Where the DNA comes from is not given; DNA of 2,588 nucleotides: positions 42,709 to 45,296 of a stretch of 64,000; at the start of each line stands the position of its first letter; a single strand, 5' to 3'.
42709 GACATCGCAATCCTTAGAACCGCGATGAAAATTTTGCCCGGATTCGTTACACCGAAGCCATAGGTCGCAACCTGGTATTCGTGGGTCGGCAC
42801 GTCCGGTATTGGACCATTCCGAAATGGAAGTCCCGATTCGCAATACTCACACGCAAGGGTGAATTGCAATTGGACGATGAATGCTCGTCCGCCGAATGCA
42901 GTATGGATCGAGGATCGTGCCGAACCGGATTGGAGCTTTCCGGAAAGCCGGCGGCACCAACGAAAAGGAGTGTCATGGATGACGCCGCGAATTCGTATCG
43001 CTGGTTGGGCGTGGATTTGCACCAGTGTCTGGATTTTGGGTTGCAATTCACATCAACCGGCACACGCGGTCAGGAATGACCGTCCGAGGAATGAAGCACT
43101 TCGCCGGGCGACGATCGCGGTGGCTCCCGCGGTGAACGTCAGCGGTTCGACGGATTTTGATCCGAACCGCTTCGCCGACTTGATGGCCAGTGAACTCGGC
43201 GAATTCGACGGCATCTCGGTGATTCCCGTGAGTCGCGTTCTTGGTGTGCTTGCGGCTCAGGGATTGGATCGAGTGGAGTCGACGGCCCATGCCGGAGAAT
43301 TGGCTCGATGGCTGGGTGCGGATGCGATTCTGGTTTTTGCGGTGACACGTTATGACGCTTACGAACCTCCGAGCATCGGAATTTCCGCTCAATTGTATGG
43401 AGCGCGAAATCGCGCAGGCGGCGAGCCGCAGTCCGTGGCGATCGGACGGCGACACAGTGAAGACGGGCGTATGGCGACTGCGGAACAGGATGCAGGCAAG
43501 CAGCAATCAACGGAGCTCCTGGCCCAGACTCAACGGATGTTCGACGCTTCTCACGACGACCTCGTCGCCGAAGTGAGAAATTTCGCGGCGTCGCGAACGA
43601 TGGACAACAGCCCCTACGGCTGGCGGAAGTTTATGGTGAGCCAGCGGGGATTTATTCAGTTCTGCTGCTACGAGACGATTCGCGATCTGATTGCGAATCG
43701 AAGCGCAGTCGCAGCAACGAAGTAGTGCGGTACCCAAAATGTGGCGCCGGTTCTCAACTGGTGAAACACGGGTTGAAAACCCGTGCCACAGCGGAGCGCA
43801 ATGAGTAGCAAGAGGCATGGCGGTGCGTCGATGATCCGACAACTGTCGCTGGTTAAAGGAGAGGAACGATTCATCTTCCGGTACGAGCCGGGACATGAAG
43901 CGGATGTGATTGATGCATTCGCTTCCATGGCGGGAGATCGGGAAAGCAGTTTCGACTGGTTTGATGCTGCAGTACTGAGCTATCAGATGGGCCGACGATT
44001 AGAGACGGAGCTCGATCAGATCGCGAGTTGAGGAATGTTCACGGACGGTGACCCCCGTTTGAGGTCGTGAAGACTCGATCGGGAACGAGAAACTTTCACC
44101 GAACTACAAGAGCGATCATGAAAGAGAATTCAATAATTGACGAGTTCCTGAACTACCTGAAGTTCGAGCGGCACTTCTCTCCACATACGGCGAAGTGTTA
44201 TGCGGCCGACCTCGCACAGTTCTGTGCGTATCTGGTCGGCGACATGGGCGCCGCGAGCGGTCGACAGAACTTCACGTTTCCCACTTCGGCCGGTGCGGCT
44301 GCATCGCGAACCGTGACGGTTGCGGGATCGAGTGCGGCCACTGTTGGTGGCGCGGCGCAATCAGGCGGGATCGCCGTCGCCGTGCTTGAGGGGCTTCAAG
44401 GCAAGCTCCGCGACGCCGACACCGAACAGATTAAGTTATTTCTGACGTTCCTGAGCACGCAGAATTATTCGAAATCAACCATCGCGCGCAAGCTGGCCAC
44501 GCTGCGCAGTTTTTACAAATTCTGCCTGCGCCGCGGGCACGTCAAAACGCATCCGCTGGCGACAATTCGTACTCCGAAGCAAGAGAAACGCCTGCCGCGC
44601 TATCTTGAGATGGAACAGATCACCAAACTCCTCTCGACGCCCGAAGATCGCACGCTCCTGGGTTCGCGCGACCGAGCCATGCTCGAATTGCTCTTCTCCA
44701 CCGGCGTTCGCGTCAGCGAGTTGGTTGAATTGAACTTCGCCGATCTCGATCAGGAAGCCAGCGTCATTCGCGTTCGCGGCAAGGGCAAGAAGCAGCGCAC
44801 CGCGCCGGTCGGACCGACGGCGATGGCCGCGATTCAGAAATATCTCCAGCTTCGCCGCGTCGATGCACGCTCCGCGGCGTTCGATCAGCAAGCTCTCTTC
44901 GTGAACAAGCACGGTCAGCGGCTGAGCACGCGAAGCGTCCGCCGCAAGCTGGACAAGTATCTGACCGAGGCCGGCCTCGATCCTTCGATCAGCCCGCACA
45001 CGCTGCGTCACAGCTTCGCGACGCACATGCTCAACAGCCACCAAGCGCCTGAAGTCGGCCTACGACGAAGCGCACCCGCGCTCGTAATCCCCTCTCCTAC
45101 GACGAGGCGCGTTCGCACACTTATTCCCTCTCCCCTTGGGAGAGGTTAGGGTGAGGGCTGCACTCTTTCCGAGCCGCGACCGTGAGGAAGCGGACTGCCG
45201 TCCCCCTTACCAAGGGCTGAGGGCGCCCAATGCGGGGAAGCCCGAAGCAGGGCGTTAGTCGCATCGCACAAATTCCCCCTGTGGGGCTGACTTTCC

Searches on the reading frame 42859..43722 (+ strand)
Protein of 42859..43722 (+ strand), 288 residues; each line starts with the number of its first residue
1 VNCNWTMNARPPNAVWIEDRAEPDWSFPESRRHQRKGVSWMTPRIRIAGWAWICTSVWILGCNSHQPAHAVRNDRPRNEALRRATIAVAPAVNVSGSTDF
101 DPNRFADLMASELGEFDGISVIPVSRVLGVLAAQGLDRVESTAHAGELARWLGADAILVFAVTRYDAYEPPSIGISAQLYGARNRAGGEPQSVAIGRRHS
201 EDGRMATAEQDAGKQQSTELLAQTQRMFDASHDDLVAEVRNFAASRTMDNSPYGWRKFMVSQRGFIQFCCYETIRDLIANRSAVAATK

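Call 8: search_protein_families(library=pfam, proteins=[window:42859-43722:+], max_evalue=0.01)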
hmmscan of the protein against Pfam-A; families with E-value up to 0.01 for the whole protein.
window:42859-43722:+ (288 aa): 0 families

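Call 31: find_encoding_contigs(protein=window:42877-43722:+, flank=6000, max_places=6)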
Protein window:42877-43722:+ (282 aa): 1 contig read that carries it; 1 place shown.
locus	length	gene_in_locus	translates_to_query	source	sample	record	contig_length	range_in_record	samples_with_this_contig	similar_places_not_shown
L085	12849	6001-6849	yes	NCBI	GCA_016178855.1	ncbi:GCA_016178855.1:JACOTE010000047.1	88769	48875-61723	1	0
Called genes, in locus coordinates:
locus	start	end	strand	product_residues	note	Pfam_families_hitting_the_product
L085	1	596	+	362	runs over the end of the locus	PF00089:Trypsin, PF13365:Trypsin_2, PF13180:PDZ_2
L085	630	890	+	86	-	PF09360:zf-CDGSH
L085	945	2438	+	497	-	PF06750:A24_N_bact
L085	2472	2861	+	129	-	-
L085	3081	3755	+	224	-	PF00691:OmpA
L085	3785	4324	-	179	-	-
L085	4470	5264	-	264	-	PF00857:Isochorismatase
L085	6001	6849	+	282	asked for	-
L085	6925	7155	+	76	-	-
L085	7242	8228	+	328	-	PF13495:Phage_int_SAM_4 (faint), PF02899:Phage_int_SAM_1, PF00589:Phage_integrase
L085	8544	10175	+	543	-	-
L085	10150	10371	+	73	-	PF00589:Phage_integrase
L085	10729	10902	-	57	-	PF01381:HTH_3, PF13560:HTH_31 (weak)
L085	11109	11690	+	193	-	PF00059:Lectin_C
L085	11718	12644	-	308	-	PF01073:3Beta_HSD, PF01370:Epimerase, PF04321:RmlD_sub_bind, PF16363:GDP_Man_Dehyd, PF07993:NAD_binding_4 (weak)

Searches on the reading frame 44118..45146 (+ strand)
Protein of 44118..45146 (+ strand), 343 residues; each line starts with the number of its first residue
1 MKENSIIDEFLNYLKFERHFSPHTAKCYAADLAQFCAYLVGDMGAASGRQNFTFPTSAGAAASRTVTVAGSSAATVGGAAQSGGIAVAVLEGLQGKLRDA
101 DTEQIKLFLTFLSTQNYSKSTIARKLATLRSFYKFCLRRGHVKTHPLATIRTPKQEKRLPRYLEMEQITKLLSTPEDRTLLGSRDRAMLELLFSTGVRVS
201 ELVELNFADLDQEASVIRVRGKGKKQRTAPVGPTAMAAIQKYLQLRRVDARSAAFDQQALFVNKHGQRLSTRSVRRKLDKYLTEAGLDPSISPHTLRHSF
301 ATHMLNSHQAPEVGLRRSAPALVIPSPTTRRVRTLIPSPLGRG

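Call 8: search_protein_families(library=pfam, proteins=[window:44118-45146:+], max_evalue=0.01)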
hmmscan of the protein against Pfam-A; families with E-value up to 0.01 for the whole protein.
window:44118-45146:+ (343 aa): 4 families
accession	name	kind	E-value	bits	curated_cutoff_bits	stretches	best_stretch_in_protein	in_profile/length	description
PF00589.27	Phage_integrase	-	1.9e-35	122.6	27.1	1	162-307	2-143/172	Phage integrase family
PF02899.23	Phage_int_SAM_1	-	2.6e-16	60.1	22.3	2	96-140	39-83/83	Phage integrase, N-terminal SAM-like domain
PF13495.12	Phage_int_SAM_4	-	5.1e-08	33.7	27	1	97-138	38-80/85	Phage integrase, N-terminal SAM-like domain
PF13102.12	Phage_int_SAM_5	-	0.00021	22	22.3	1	97-148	43-94/98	Phage integrase SAM-like domain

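Call 9: search_solved_structures(query=window:44118-45146:+, show_alignments=2)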
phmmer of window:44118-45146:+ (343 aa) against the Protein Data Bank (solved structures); distinct sequences matched with E-value up to 0.001: 8.
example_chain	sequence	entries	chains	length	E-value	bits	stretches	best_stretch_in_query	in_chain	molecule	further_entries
1a0p_A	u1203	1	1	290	4.9e-34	121.6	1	100-307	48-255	SITE-SPECIFIC RECOMBINASE XERD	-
9i5v_14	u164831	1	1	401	8.5e-29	104.4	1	98-310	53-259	Ribosome-associated translation inhibitor RaiA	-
5dcf_A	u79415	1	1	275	1.7e-24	90.3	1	165-307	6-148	Tyrosine recombinase XerD,DNA translocase FtsK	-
4a8e_A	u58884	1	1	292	1.8e-24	90.2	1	107-306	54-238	PROBABLE TYROSINE RECOMBINASE XERC-LIKE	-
5hxy_A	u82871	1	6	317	1.3e-19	74.3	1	100-306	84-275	Tyrosine recombinase XerA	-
2a3v_A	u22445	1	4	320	3.5e-11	46.6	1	103-235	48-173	site-specific recombinase IntI4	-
5jjv_A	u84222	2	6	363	1.3e-08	38.1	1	157-305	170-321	Tyrosine recombinase XerH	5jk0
5vfz_A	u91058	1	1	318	5.3e-06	29.6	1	105-234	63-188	Gp33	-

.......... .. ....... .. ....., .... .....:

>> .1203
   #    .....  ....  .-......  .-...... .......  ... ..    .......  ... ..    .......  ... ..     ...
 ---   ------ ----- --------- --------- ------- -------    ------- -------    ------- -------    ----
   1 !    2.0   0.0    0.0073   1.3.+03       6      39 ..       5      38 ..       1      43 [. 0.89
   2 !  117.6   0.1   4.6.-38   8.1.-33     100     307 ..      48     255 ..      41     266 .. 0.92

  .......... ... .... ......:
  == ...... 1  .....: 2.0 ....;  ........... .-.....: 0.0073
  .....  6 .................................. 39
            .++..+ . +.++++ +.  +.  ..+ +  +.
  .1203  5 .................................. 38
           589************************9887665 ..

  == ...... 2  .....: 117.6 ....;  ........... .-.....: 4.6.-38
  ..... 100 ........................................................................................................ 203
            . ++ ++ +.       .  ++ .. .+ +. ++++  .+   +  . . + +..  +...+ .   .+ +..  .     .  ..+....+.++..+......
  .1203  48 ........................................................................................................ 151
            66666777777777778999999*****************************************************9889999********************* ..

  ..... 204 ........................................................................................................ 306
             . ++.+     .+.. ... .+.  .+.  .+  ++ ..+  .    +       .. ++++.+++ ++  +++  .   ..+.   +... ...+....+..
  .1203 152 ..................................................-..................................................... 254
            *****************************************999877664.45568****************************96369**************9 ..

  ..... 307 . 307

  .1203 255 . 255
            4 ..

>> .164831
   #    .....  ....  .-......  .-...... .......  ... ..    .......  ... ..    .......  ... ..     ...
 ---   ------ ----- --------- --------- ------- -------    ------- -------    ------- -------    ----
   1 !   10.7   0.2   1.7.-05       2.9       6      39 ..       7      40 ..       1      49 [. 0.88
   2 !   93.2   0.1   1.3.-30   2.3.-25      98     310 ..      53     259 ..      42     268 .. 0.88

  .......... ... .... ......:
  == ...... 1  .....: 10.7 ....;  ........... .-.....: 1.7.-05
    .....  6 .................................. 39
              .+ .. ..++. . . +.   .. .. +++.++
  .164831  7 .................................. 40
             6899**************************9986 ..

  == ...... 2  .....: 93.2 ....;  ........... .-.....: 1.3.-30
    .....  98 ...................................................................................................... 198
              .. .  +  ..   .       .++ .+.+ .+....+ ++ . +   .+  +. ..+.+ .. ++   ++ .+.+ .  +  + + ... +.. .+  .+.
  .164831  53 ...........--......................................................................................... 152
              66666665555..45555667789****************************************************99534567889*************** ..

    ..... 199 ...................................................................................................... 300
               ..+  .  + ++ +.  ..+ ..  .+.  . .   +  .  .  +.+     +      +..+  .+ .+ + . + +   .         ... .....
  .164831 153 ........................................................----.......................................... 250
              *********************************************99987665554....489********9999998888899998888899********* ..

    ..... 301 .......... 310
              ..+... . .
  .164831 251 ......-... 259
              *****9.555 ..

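Call 12: find_homologous_proteins(query=window:44118-45038:+, max_evalue=1e-20)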
Query window:44118-45038:+ (307 aa): 7875 proteins with E <= 1e-20 among 8000 candidates; the best 120 are listed.
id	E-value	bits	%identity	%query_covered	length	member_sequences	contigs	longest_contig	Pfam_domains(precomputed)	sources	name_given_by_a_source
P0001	6.6e-196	667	100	100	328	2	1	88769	PF13495.13,PF00589.28,PF02899.24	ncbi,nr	ncbi:MAG: tyrosine-type recombinase/integrase [Planctomycetes bacterium]|nr:tyrosine-type recombinas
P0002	4.2e-179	612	92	100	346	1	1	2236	PF13495.13,PF00589.28,PF02899.24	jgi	-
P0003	7.7e-151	519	79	100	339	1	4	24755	PF13495.13,PF00589.28,PF02899.24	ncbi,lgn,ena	ncbi:MAG: tyrosine recombinase XerC [Planctomycetota bacterium]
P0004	6.1e-148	510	79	100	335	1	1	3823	PF13495.13,PF00589.28,PF02899.24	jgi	jgi:integrase/recombinase XerC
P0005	1.5e-147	509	78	100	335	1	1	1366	PF13495.13,PF00589.28,PF02899.24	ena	-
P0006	1.6e-147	509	78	100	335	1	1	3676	PF13495.13,PF00589.28,PF02899.24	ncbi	-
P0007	2.2e-147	508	77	100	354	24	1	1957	PF13495.13,PF00589.28,PF02899.24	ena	-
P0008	2.4e-147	508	78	100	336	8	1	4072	PF13495.13,PF00589.28,PF02899.24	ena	-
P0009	5.9e-147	507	78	100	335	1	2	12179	PF13495.13,PF00589.28,PF02899.24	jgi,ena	-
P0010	8.5e-147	506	77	100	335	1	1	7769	PF13495.13,PF00589.28,PF02899.24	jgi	jgi:integrase/recombinase XerC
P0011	1.4e-146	506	79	100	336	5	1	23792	PF13495.13,PF00589.28,PF02899.24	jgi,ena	-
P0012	2.1e-146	505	77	100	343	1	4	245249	PF13495.13,PF00589.28,PF02899.24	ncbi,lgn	-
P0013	2.8e-146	504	76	100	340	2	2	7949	PF13495.13,PF00589.28,PF02899.24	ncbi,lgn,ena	-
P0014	4.9e-146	504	77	100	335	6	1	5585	PF13495.13,PF00589.28,PF02899.24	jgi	-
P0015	5.7e-146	503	78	100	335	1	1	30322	PF13495.13,PF00589.28,PF02899.24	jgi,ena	-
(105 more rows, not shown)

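Call 14: find_encoding_contigs(protein=P0001, flank=10000, max_places=4)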
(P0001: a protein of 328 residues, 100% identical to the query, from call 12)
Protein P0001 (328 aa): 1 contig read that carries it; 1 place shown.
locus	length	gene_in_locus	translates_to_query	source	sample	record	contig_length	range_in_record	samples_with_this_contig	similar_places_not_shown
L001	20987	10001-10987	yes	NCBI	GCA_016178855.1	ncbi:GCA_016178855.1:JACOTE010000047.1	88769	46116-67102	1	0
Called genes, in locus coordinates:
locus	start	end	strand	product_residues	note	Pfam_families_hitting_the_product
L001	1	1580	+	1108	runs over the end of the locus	PF00133:tRNA-synt_1, PF09334:tRNA-synt_1g (faint), PF08264:Anticodon_1, PF19302:DUF5915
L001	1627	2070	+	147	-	-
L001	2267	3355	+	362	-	PF00089:Trypsin, PF13365:Trypsin_2, PF13180:PDZ_2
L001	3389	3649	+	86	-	PF09360:zf-CDGSH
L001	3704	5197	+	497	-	PF06750:A24_N_bact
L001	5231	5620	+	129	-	-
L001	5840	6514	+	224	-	PF00691:OmpA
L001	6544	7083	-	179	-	-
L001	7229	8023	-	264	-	PF00857:Isochorismatase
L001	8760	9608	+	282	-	-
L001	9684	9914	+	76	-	-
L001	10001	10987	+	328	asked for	PF13495:Phage_int_SAM_4 (faint), PF02899:Phage_int_SAM_1, PF00589:Phage_integrase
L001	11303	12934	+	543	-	-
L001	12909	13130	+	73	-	PF00589:Phage_integrase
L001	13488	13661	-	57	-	PF01381:HTH_3, PF13560:HTH_31 (weak)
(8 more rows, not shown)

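Call 15: find_encoding_contigs(protein=P0002, flank=5000, max_places=4)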
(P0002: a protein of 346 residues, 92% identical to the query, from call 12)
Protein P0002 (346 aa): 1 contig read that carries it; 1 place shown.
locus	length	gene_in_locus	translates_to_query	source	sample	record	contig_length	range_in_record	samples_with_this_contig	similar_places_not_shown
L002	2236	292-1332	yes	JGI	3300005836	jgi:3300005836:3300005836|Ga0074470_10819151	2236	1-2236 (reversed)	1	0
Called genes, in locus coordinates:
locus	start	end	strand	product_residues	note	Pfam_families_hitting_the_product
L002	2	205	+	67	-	?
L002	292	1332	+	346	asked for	PF13495:Phage_int_SAM_4 (faint), PF02899:Phage_int_SAM_1, PF00589:Phage_integrase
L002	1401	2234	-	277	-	?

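Call 20: find_encoding_contigs(protein=window:44118-45146:+, flank=3000, max_places=6)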
Protein window:44118-45146:+ (343 aa): no gene with exactly this product is on record in the collection.

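Call 25: find_related_loci(query=P0002, collection=genome_contigs, flank=6000)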
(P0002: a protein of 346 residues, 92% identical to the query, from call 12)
Query P0002 (346 aa) in genome_contigs; peptide patterns used: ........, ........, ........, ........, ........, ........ (x = any residue, [..] = any of these).
600 stretches matched a pattern (row limit reached: there are more); 590 encode a relative of the query (tblastn E <= 1e-3); the best 80 are kept; 80 distinct loci.
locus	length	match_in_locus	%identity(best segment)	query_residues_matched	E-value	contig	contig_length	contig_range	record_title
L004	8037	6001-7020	75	1-346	3e-176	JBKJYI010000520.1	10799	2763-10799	MAG: Phycisphaerae bacterium isolate swi_bin.202 k127_784391, whole genome shotgun sequence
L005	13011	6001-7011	75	1-346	2e-174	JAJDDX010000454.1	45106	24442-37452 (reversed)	MAG: Phycisphaerae bacterium isolate OFTM243 OFTM243_453, whole genome shotgun sequence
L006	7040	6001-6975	67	1-346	9e-152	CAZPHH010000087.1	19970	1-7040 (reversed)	MAG TPA_asm: uncultured Phycisphaeraceae bacterium isolate SRP241326_co4_311 genome assembly, contig: NODE_3682_length_1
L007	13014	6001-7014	63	1-346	2e-144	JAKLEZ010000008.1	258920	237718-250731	MAG: Planctomycetota bacterium isolate RA.bin145 RA.bin145_8, whole genome shotgun sequence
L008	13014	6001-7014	63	1-346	2e-144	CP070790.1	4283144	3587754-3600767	MAG: Planctomycetota bacterium isolate bin1449 chromosome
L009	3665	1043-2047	64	1-346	3e-148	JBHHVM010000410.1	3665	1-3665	MAG: Phycisphaerae bacterium isolate S.4.sp2_bin.24 NODE_13530_length_3665_cov_3.383934, whole genome shotgun sequence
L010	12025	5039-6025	62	1-346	2e-141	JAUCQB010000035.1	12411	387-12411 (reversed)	MAG: Phycisphaerae bacterium isolate Bin_018 k127_160186, whole genome shotgun sequence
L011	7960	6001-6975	61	5-346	3e-134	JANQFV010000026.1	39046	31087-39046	MAG: Phycisphaerae bacterium isolate PL23b_bin.19 k99_3250116, whole genome shotgun sequence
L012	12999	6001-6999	60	3-346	6e-132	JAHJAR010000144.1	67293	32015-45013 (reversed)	MAG: Planctomycetota bacterium isolate Modern_marine.mb.222 Modern_marine.mb.222_k141_917162, whole genome shotgun seque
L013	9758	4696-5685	56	1-346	7e-128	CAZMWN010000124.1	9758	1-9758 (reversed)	MAG TPA_asm: uncultured Pirellulales bacterium isolate SRP214966_co5_345 genome assembly, contig: NODE_6984_length_9758_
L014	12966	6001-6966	56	5-346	4e-127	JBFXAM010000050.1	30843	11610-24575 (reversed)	MAG: Phycisphaerae bacterium isolate CA_2019_TPBS_22 NODE_7545_length_30843_cov_4.921995_TPBS, whole genome shotgun sequ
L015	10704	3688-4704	57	1-346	2e-127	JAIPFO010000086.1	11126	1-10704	MAG: Phycisphaerae bacterium isolate Tobar13.5m-G41 Tobar13-5m-C6708, whole genome shotgun sequence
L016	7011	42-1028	57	1-345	3e-127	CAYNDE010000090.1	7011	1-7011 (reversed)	MAG TPA_asm: uncultured Pirellulales bacterium isolate binchicken_co34_157 genome assembly, contig: NODE_19279_length_70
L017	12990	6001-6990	56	1-346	8e-127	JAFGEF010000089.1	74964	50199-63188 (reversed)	MAG: Sedimentisphaerales bacterium isolate Zod_Metabat.1213 k87_7528105, whole genome shotgun sequence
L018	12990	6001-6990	57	1-346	3e-126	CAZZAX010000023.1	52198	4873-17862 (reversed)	MAG TPA_asm: uncultured Pirellulales bacterium isolate SRP068000_co1_46 genome assembly, contig: NODE_532_length_52198_c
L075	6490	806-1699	40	7-346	3e-71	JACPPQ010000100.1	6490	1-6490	MAG: Chloroflexi bacterium isolate NC_groundwater_631_Ag_B-0.1um_52_39 B_1_S1_Biohub_coassembly_k141_3635118, whole geno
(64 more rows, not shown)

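Call 45: search_protein_families(library=ncbifam, proteins=[window:44118-45146:+])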
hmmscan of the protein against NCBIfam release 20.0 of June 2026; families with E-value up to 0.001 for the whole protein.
window:44118-45146:+ (343 aa): 11 families
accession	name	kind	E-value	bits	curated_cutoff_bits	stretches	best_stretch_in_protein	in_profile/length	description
TIGR02224.1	recomb_XerC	equivalog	5.8e-76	255.7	335.15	1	9-308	2-253/295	tyrosine recombinase XerC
TIGR02225.1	recomb_XerD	equivalog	2.7e-73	246.9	329.6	1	90-308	32-250/290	site-specific tyrosine recombinase XerD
NF001399.0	PRK00283.1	subfamily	9.7e-69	231.9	279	1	89-307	40-258/300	tyrosine recombinase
NF040815.2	recomb_XerA_Arch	equivalog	2.1e-53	181.6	220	1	92-307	30-229/263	site-specific tyrosine recombinase/integron integrase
NF002331.0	PRK01287.1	subfamily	2.3e-44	151.9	371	1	115-306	93-286/365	site-specific tyrosine recombinase XerC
NF003462.0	PRK05084.1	equivalog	6e-29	100.9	267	1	183-308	195-320/360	tyrosine recombinase XerS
TIGR02249.1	integrase_gron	subfamily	2.9e-22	79.4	265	2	101-247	42-181/315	integron integrase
NF011946.0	PRK15417.1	equivalog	3e-14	53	435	1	104-239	60-187/337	integron integrase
NF007371.0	PRK09871.1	subfamily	7.7e-12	45.2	222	1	179-301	22-143/198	tyrosine-type DNA invertase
NF007370.0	PRK09870.1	subfamily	1.1e-10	41.5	221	1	158-303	8-150/200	tyrosine-type DNA invertase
NF002685.0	PRK02436.1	equivalog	1.1e-06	28.7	178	1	105-303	40-217/245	site-specific tyrosine recombinase XerD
